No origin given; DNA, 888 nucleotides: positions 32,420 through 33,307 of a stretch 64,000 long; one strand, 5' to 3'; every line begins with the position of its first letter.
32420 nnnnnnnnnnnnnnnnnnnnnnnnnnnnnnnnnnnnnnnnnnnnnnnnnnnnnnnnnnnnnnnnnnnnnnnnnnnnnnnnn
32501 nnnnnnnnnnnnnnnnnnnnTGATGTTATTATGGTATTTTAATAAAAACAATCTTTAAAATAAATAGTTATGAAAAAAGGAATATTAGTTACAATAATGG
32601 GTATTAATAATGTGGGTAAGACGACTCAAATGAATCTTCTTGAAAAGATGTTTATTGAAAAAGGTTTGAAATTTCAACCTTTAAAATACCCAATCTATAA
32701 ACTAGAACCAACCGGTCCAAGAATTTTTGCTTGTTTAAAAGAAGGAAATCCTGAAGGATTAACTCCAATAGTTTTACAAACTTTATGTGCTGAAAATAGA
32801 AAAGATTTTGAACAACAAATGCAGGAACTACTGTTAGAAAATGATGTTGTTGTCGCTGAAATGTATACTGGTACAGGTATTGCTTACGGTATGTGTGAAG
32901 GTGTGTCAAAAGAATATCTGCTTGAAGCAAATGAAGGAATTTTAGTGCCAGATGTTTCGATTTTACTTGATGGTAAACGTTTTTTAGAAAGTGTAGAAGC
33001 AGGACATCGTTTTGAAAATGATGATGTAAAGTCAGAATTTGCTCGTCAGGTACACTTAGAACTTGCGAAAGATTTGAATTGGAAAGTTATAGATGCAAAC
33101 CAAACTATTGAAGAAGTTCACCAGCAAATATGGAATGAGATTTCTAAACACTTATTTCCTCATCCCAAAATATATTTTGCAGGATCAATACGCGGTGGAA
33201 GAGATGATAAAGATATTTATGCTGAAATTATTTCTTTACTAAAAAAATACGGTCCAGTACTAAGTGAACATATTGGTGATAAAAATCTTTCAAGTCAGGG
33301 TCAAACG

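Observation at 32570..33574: dTMP-kinase-like P-loop kinase fused to a DNPH1/Rcl-like deoxynucleotide N-hydrolase domain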

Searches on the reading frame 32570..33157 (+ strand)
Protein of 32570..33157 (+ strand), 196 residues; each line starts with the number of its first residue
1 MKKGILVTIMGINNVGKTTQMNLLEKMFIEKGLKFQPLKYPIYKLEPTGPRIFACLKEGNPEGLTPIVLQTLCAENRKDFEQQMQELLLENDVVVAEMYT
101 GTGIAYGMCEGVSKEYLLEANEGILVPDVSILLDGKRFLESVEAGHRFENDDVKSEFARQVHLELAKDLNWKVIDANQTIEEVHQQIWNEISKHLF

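Call 28: search_solved_structures(query=window:32570-33157:+, max_evalue=0.001, show_alignments=3)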
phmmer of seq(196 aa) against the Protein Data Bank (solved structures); distinct sequences matched with E-value up to 0.001: 17.
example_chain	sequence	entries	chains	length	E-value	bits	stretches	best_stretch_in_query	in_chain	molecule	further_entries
1e9c_A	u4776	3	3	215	6.2e-12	48.7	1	2-187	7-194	THYMIDYLATE KINASE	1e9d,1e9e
1e2d_A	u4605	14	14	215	2e-11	47.1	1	2-187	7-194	THYMIDYLATE KINASE | similar to THYMIDYLATE KINASE (DTMP KINASE) | Similar to deoxythymidylate kinase (thymidylate kinase)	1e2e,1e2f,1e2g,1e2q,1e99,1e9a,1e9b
1e98_A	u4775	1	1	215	2.2e-11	46.9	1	2-187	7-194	THYMIDYLATE KINASE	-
1nmy_A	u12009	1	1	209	2.5e-11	46.7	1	3-187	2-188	similar to THYMIDYLATE KINASE (DTMP KINASE)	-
2xx3_A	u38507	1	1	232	2.6e-11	46.7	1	2-187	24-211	THYMIDYLATE KINASE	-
2yof_A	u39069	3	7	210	1.2e-10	44.5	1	2-193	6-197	THYMIDYLATE KINASE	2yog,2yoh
2wwf_A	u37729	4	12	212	1.3e-10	44.4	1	2-193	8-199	THYMIDILATE KINASE, PUTATIVE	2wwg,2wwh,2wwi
1e9f_A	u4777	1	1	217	1.6e-10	44.1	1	2-187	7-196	THYMIDYLATE KINASE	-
1tmk_A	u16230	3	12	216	5.1e-10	42.5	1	2-191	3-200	THYMIDYLATE KINASE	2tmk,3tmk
3hjn_A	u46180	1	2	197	1.6e-09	40.8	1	6-193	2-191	Thymidylate kinase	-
7fgq_A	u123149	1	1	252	1.6e-08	37.6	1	4-192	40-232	dTMP kinase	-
2v54_A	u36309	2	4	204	3.2e-08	36.6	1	1-187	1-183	THYMIDYLATE KINASE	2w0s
2pbr_A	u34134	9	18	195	6.7e-08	35.6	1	6-192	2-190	Thymidylate kinase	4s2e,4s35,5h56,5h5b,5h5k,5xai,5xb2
5xb5_A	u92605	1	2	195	6.8e-08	35.5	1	6-192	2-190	Thymidylate kinase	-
5xbh_A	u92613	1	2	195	3.7e-07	33.1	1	6-192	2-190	Thymidylate kinase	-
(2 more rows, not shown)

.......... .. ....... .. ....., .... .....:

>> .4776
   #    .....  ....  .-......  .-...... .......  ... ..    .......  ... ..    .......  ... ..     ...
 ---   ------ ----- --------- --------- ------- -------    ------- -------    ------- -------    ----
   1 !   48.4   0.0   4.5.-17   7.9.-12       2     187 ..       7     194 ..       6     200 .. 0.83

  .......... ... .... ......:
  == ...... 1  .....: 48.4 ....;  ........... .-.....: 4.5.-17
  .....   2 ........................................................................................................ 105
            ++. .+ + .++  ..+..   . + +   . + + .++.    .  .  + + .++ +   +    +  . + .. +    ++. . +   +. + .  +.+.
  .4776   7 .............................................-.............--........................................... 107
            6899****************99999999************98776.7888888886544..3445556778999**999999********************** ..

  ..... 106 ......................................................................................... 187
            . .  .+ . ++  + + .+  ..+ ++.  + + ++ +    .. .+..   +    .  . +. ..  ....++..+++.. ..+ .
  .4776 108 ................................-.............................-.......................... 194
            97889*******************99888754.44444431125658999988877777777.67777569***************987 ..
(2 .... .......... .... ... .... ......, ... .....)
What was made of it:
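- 32570..33154 (+): Kinase domain (residues 1-195). It belongs to a short 'Patescibacteria-type' thymidylate-kinase-family group whose close relatives are 196-200-aa stand-alone proteins. PDB Tmk hits at E 6e-12 (call 28).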
